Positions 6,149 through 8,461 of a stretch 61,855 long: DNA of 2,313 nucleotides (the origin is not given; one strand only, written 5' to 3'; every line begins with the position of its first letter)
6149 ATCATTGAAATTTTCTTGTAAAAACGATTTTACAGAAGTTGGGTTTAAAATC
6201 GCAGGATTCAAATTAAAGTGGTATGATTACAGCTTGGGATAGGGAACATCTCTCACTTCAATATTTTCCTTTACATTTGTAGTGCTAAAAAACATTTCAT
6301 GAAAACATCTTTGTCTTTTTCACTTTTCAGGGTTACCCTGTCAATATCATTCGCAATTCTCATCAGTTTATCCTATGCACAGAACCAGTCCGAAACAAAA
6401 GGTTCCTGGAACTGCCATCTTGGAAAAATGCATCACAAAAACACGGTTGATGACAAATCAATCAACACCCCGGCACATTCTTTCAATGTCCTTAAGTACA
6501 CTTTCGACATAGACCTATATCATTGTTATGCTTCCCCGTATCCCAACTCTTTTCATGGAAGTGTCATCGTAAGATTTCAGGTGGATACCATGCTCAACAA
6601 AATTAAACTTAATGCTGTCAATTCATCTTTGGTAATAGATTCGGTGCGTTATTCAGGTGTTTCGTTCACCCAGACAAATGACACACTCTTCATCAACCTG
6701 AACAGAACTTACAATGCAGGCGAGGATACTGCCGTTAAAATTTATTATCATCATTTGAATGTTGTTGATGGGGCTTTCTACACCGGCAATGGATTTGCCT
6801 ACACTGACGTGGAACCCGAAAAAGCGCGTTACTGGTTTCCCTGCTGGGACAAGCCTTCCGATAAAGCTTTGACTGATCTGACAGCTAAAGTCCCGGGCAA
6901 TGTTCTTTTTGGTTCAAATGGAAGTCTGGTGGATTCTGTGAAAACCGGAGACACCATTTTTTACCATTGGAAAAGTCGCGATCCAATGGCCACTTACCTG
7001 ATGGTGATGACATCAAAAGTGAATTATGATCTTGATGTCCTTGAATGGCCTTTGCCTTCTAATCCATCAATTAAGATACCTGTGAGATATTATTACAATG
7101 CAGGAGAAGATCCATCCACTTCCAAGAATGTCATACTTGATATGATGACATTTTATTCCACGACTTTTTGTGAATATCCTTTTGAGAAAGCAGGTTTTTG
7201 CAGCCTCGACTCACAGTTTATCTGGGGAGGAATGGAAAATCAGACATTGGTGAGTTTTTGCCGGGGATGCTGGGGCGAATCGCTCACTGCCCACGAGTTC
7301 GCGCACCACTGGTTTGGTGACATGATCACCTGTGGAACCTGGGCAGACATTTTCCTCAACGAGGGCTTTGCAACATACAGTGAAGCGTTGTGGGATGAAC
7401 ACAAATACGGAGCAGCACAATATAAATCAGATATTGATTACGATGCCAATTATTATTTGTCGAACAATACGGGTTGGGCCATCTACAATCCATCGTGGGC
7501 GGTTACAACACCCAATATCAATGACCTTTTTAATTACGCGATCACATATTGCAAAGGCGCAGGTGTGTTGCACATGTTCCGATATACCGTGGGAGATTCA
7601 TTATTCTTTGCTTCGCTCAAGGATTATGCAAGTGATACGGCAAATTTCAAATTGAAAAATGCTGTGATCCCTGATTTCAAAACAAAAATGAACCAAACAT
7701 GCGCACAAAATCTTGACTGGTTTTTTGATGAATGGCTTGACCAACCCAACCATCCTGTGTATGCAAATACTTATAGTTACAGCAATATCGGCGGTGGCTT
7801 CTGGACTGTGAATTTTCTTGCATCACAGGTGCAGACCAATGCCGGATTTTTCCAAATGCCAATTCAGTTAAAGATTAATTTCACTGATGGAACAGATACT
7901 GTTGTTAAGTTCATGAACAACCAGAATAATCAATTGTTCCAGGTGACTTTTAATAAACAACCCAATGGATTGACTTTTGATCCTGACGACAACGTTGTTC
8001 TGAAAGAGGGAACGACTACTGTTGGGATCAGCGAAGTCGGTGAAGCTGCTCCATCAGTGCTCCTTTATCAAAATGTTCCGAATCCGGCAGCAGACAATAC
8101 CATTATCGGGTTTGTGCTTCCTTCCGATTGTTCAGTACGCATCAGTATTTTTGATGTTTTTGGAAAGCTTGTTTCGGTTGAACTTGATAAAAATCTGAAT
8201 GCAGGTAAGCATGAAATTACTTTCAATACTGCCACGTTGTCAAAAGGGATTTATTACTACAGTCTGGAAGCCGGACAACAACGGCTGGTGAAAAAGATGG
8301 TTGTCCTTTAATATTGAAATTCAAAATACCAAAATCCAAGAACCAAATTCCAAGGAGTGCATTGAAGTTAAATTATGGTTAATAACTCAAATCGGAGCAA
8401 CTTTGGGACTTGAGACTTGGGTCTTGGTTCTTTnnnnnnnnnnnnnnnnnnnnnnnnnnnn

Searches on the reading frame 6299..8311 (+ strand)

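Call 61: search_protein_families(library=pfam, proteins=[window:6299-8311:+])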
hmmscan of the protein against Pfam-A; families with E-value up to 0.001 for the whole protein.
window:6299-8311:+ (670 aa): 3 families
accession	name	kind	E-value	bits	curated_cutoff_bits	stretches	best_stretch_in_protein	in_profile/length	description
PF01433.26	Peptidase_M1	-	1.6e-30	106.8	27.7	1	281-479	8-218/218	Peptidase family M1 domain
PF17900.6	Peptidase_M1_N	-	1.3e-19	71.5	25.8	1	82-234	13-186/186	Peptidase M1 N-terminal domain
PF18962.6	Por_Secre_tail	-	2.7e-11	44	27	1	594-669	3-75/75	Secretion system C-terminal sorting domain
